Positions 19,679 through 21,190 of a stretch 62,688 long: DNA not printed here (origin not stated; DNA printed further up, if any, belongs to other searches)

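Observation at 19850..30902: Eleven-kb amino-acid/carboxylate ligation island: three ATP-grasp enzymes, CapA-like, CapK-like, FemAB-like and toroid protein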

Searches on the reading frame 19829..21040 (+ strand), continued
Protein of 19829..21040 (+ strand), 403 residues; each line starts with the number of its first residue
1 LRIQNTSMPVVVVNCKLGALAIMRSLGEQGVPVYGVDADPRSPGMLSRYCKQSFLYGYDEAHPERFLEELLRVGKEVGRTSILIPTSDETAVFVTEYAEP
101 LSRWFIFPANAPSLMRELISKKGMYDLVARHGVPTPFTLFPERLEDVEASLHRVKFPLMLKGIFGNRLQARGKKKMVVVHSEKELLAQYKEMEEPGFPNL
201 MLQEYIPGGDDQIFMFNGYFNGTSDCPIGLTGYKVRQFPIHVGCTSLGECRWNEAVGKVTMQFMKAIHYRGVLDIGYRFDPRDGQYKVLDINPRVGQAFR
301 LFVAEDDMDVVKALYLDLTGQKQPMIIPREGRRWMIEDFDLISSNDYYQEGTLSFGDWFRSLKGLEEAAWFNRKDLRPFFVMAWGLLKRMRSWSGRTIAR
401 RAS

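Call 74: list_cluster_members(proteins=[P0130, P0138, P0140, P0187, P0200, P0217, P0234, P0235, P0169, P0143])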
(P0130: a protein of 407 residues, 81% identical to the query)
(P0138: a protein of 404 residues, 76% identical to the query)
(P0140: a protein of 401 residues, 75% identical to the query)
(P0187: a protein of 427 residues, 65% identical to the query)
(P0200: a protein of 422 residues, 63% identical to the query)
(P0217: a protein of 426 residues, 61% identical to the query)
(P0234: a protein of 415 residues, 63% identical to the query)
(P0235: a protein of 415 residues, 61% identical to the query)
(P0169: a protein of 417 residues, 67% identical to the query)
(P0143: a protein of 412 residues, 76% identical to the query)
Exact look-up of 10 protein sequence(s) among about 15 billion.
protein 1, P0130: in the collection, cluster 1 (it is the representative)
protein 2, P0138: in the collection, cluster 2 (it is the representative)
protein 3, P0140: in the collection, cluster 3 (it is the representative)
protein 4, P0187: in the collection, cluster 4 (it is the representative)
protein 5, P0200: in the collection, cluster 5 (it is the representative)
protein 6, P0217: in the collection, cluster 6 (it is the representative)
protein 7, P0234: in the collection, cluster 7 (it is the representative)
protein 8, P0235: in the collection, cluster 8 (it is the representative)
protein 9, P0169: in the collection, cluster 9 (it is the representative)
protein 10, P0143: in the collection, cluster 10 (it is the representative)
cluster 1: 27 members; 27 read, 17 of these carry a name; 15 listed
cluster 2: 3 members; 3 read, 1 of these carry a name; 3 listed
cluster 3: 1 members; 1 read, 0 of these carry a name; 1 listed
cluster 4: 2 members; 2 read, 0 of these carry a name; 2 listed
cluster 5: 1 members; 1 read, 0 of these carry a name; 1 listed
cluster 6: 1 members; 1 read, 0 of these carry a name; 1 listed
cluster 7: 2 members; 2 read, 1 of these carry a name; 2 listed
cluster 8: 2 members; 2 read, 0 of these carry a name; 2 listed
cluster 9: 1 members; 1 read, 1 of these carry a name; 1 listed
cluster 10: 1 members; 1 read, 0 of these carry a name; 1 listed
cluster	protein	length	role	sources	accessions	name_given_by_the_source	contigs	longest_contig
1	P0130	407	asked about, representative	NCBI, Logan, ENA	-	-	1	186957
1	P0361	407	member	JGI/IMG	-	D-aspartate ligase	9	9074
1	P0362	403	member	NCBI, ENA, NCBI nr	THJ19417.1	MAG: hypothetical protein CAF45_016140 [Nitrospira sp. CG24E]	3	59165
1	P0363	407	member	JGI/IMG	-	predicted ATP-grasp superfamily ATP-dependent carboligase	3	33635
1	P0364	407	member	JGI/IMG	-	predicted ATP-grasp superfamily ATP-dependent carboligase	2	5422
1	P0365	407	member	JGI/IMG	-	D-aspartate ligase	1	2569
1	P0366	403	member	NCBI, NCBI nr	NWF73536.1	MAG: hypothetical protein HXY51_10925 [Nitrospirae bacterium] | hypothetical protein [Nitrospirota bacterium]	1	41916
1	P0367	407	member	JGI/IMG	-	predicted ATP-grasp superfamily ATP-dependent carboligase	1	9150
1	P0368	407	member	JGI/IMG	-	D-aspartate ligase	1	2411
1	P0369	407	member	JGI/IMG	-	predicted ATP-grasp superfamily ATP-dependent carboligase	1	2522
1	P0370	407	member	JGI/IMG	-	predicted ATP-grasp superfamily ATP-dependent carboligase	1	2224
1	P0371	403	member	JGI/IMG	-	predicted ATP-grasp superfamily ATP-dependent carboligase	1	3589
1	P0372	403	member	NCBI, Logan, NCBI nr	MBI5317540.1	MAG: hypothetical protein HZB34_16380 [Nitrospirae bacterium] | hypothetical protein [Nitrospirota bacterium]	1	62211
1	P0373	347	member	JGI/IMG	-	predicted ATP-grasp superfamily ATP-dependent carboligase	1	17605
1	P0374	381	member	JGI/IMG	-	predicted ATP-grasp superfamily ATP-dependent carboligase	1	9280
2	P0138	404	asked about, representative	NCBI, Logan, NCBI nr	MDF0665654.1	MAG: hypothetical protein P0119_06205 [Nitrospira sp.] | hypothetical protein [Nitrospira sp.]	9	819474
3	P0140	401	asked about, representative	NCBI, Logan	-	-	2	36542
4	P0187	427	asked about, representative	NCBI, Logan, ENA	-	-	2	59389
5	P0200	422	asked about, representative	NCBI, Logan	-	-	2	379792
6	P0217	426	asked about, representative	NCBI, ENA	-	-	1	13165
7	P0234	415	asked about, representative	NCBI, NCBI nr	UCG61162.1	MAG: hypothetical protein JSV52_12660 [Candidatus Zixiibacteriota bacterium] | MAG: hypothetical protein JSV52_12660 [candidate division Zixibacteria bacterium]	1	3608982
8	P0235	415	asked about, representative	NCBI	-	-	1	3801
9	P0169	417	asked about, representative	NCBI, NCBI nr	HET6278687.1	MAG TPA: hypothetical protein VFG08_07880 [Candidatus Polarisedimenticolia bacterium] | hypothetical protein [Candidatus Polarisedimenticolia bacterium]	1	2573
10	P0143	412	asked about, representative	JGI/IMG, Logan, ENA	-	-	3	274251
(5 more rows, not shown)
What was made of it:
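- Tried and rejected: All named homologues are MAG proteins annotated as hypothetical (call 74).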

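Call 75: find_encoding_contigs(protein=P0234, flank=10000, max_places=1)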
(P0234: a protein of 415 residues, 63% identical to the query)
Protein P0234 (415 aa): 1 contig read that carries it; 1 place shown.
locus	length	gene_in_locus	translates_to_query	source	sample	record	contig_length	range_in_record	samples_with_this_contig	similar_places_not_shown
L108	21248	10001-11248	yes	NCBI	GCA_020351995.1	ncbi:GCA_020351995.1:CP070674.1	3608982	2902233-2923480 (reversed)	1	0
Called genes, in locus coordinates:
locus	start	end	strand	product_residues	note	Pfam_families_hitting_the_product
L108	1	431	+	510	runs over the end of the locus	PF00289:Biotin_carb_N, PF02222:ATP-grasp, PF02786:CPSase_L_D2, PF07478:Dala_Dala_lig_C, PF02785:Biotin_carb_C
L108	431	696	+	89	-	-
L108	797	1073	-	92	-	PF13439:Glyco_transf_4, PF13579:Glyco_trans_4_4 (weak)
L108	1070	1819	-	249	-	-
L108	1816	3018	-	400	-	PF02655:ATP-grasp_3 (faint), PF02786:CPSase_L_D2 (faint), PF15632:ATPgrasp_Ter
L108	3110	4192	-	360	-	PF01522:Polysacc_deac_1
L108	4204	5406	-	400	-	PF01041:DegT_DnrJ_EryC1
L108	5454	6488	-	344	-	PF04339:FemAB_like (faint), PF02388:FemAB, PF13480:Acetyltransf_6, PF02388:FemAB (weak)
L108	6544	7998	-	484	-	PF04932:Wzy_C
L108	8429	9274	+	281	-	PF02679:ComA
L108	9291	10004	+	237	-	PF04029:2-ph_phosp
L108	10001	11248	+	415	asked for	-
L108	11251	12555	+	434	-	PF09861:Lar_N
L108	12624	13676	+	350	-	PF07478:Dala_Dala_lig_C (faint)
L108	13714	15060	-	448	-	PF13579:Glyco_trans_4_4, PF13439:Glyco_transf_4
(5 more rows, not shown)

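Call 76: find_encoding_contigs(protein=P0200, flank=10000, max_places=1)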
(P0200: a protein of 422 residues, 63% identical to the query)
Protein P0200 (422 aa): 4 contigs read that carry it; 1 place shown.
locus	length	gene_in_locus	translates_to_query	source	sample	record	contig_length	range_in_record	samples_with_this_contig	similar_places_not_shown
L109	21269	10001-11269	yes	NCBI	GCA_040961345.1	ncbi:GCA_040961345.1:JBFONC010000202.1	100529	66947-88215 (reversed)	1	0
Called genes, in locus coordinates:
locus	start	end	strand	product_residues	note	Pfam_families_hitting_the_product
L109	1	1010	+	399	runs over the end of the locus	PF02350:Epimerase_2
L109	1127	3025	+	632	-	PF13522:GATase_6, PF12481:DUF3700 (faint), PF13537:GATase_7, PF00733:Asn_synthase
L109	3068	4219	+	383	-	PF13506:Glyco_transf_21 (weak), PF00535:Glycos_transf_2, PF10111:Glyco_tranf_2_2 (weak), PF13641:Glyco_tranf_2_3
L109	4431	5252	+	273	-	PF02679:ComA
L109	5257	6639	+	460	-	PF02310:B12-binding, PF04055:Radical_SAM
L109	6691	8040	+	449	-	PF09861:Lar_N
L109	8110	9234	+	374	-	PF07478:Dala_Dala_lig_C (weak)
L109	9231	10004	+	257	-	PF04029:2-ph_phosp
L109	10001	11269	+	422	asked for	PF02786:CPSase_L_D2 (faint)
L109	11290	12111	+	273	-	PF01739:CheR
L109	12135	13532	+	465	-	PF13439:Glyco_transf_4, PF13579:Glyco_trans_4_4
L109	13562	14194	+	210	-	PF09335:VTT_dom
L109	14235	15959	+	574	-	PF01575:MaoC_dehydratas, PF00106:adh_short, PF08659:KR, PF13561:adh_short_C2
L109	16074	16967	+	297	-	PF02522:Antibiotic_NAT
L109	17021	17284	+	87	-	PF00550:PP-binding (weak)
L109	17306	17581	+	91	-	PF00550:PP-binding (weak)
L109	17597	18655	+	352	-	PF08545:ACP_syn_III, PF08541:ACP_syn_III_C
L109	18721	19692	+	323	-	PF00698:Acyl_transf_1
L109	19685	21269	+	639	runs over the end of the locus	PF21211:FkbH_N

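Call 78: search_protein_families(library=pfam, proteins=[L045:5796-6635:+, L045:6718-7497:+, L045:7648-8505:+, L045:8909-9727:+, L045:9845-11578:+, L078:11232-12086:+, L106:8993-9643:+, L106:9643-10230:+, L104:5924-7360:+, L045:630-1802:+], max_evalue=0.0001)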
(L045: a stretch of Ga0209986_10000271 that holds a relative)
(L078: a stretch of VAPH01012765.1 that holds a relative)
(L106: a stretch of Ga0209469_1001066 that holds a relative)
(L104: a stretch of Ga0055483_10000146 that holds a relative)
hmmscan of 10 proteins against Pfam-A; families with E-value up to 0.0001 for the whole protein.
L045:5796-6635:+ (279 aa): 1 family
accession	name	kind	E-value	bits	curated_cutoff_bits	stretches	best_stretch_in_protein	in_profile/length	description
PF01739.24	CheR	-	7e-23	81.5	27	1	40-212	2-173/195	CheR methyltransferase, SAM binding domain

L045:6718-7497:+ (259 aa): 6 families
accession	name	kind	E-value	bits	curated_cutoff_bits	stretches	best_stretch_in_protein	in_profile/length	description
PF08241.18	Methyltransf_11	-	7.3e-20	71.8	21.2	1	63-160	1-95/95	Methyltransferase domain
PF13649.12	Methyltransf_25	-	3.3e-16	60.2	27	1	63-156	2-97/97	Methyltransferase domain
PF13489.12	Methyltransf_23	-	3.2e-14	53.4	27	1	56-220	20-161/164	Methyltransferase domain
PF08242.18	Methyltransf_12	-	1.7e-12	48.4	30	1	63-158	1-98/98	Methyltransferase domain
PF13847.12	Methyltransf_31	-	4.9e-12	46.2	27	1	60-167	5-114/145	Methyltransferase domain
PF01209.24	Ubie_methyltran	-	1.1e-07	31.9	20.1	1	58-160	47-151/233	ubiE/COQ5 methyltransferase family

L045:7648-8505:+ (285 aa): 5 families
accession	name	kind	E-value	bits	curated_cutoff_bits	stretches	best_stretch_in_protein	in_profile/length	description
PF13649.12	Methyltransf_25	-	6.3e-10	40.1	27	1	116-213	1-94/97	Methyltransferase domain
PF08241.18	Methyltransf_11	-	1.6e-07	32.3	21.2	1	118-200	2-77/95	Methyltransferase domain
PF08242.18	Methyltransf_12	-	2e-07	32.1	30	1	118-212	2-92/98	Methyltransferase domain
PF13847.12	Methyltransf_31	-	3.9e-07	30.3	27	1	114-198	5-89/145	Methyltransferase domain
PF03848.20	TehB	-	9.3e-05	22.4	20.4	0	140-214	49-126/193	Tellurite resistance protein TehB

L045:8909-9727:+ (272 aa): 7 families
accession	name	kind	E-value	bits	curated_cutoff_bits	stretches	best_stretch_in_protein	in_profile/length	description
PF13489.12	Methyltransf_23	-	4e-19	69.4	27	1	52-214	13-160/164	Methyltransferase domain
PF13847.12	Methyltransf_31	-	3.3e-14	53.2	27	1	60-166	3-113/145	Methyltransferase domain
PF08241.18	Methyltransf_11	-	5.1e-13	49.9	21.2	1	65-161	1-94/95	Methyltransferase domain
PF13649.12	Methyltransf_25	-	3.1e-11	44.2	27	1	64-158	1-97/97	Methyltransferase domain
PF08242.18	Methyltransf_12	-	4e-09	37.5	30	1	65-160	1-98/98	Methyltransferase domain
PF05175.20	MTS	-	3.6e-08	33.7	23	1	53-179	25-155/170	Methyltransferase small domain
PF06325.19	PrmA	-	5.4e-08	33.1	22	1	60-163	161-259/296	Ribosomal protein L11 methyltransferase (PrmA)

L045:9845-11578:+ (577 aa): 4 families
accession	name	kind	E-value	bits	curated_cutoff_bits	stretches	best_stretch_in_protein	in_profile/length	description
PF13561.12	adh_short_C2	-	1.8e-54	185.3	27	1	339-572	1-234/236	Enoyl-(Acyl carrier protein) reductase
PF00106.31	adh_short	-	2.6e-48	164.6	26.6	1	333-523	1-189/195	short chain dehydrogenase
PF01575.25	MaoC_dehydratas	-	5.7e-11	42.5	27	1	16-118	6-109/123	MaoC like domain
PF08659.16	KR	-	1.2e-07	32.3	22.6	1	335-448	3-118/180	KR domain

L078:11232-12086:+ (284 aa): 4 families
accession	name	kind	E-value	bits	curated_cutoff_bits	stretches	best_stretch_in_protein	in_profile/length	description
PF13649.12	Methyltransf_25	-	2.7e-11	44.5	27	1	116-211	1-92/97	Methyltransferase domain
PF08242.18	Methyltransf_12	-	2e-08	35.3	30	1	117-212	1-92/98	Methyltransferase domain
PF13847.12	Methyltransf_31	-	3.9e-08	33.5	27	1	114-212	5-104/145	Methyltransferase domain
PF08241.18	Methyltransf_11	-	1.9e-06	28.9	21.2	1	117-205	1-80/95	Methyltransferase domain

L106:8993-9643:+ (216 aa): 0 families

L106:9643-10230:+ (195 aa): 1 family
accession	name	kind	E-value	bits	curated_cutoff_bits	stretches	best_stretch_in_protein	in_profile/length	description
PF19077.6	Big_13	-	2.5e-06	28.4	27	0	106-145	61-96/102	Bacterial Ig-like domain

L104:5924-7360:+ (478 aa): 2 families
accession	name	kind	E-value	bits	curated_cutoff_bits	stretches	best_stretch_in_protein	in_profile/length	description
PF02397.22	Bac_transf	-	1.8e-69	233.3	27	1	284-473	1-179/179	Bacterial sugar transferase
PF13727.12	CoA_binding_3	-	5.6e-15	56.2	25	1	69-225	2-153/175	CoA-binding domain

L045:630-1802:+ (390 aa): 1 family
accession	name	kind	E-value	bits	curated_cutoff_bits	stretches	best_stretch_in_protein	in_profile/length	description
PF04015.17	DUF362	-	4.9e-09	37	24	1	123-352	1-196/200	Domain of unknown function (DUF362)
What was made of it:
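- In some distant loci the ComA-ComB-g1 triad lies beside ACP, KSIII, FkbH and MaoC-SDR genes (calls 76, 78).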

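Call 99: search_protein_representatives(protein=window:19850-21040:+)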
Query: 396 residues. Proteins with E-value up to 0.001 (for the whole library): 7668; up to 1e-10: 3938; up to 1e-30: 721. The best 150 are listed.
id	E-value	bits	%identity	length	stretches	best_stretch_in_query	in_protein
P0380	5.1e-132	457.0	48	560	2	2-389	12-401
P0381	6.7e-126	436.9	35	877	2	2-386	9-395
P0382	4.4e-125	434.2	53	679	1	2-380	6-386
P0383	3.5e-121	421.3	52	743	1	2-383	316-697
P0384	1.1e-120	419.7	56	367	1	58-376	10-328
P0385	2.7e-115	401.9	53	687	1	2-376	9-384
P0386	2.2e-114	398.9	49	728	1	11-392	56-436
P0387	1.8e-112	392.6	48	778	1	10-377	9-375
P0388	2.3e-109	382.4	45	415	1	2-385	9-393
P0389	1.3e-105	370.0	47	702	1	2-384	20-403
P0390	2.0e-104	366.2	46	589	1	8-379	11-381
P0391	2.6e-104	365.7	46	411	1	2-389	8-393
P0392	8.0e-104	364.2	46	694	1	2-374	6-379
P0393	9.6e-103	360.6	46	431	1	2-394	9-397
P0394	1.1e-101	357.1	45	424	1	2-382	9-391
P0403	2.1e-95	336.5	41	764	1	9-383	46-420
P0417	6.4e-90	318.4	29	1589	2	4-394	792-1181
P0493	1.2e-68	248.3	31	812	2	11-384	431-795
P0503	4.7e-66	239.8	35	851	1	11-379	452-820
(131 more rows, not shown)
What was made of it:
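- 19850..21040 (+): g1: ATP-grasp ligase of an unannotated, highly conserved family. Proposed sulfolactate ligase. In the full search, 7668 representatives at E<=0.001, 3938 at E<=1e-10 and 721 at E<=1e-30 (call 99).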
